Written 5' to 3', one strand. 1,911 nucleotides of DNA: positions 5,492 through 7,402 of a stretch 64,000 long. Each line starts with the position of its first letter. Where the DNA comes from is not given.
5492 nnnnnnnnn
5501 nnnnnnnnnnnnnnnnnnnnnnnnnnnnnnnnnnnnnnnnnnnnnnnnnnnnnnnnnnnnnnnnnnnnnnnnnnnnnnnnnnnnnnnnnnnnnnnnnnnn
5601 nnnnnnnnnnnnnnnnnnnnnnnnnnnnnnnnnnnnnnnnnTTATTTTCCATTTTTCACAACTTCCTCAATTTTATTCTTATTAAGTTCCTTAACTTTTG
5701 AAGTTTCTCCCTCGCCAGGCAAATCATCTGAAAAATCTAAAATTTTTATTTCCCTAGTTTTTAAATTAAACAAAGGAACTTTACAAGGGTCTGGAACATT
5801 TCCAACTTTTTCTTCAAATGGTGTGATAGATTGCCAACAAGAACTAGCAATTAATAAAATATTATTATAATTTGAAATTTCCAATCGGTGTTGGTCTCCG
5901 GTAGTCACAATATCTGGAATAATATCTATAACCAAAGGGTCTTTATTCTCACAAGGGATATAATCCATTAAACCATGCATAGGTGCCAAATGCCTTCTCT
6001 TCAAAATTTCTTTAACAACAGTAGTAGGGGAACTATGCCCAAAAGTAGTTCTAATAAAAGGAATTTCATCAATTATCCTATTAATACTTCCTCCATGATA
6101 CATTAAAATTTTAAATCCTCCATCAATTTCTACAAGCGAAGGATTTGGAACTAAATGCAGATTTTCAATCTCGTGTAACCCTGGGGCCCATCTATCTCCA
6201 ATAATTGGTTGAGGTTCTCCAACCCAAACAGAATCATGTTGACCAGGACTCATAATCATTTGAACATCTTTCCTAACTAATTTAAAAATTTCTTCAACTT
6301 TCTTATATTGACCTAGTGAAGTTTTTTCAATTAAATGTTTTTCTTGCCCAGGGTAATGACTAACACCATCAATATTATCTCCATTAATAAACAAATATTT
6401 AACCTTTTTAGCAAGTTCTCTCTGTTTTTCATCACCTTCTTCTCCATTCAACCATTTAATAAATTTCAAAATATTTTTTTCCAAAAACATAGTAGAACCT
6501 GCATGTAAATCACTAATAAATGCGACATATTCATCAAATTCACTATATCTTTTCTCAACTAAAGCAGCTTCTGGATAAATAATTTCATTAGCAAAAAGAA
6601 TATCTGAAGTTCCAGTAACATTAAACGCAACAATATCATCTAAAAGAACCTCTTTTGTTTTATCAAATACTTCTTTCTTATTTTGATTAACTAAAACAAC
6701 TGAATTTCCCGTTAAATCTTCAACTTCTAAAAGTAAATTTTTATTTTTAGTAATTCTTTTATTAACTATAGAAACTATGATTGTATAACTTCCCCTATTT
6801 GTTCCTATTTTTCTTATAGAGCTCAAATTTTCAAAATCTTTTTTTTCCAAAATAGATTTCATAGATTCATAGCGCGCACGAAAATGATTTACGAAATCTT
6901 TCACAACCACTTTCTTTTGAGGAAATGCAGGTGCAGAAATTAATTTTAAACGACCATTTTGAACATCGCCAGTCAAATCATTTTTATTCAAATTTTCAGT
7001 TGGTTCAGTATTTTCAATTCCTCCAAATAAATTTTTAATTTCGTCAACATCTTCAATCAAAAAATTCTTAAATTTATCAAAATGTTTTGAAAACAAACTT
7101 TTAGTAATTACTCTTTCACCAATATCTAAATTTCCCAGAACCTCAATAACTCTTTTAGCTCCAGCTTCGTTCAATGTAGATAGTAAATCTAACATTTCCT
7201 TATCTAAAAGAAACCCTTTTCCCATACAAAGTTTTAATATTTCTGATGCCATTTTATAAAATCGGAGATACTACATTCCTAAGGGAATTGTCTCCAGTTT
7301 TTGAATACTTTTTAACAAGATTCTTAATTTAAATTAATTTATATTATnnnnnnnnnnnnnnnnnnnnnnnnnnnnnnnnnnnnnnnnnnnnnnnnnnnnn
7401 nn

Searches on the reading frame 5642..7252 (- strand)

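Call 27: search_protein_families(library=pfam, proteins=[window:5642-7252:-], max_evalue=0.001)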
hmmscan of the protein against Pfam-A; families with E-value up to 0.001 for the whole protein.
window:5642-7252:- (536 aa): 1 family
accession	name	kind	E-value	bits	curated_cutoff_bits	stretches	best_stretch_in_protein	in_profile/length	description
PF04042.21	DNA_pol_E_B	-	2.9e-14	53.4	29.1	1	243-456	1-206/210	DNA polymerase alpha/epsilon subunit B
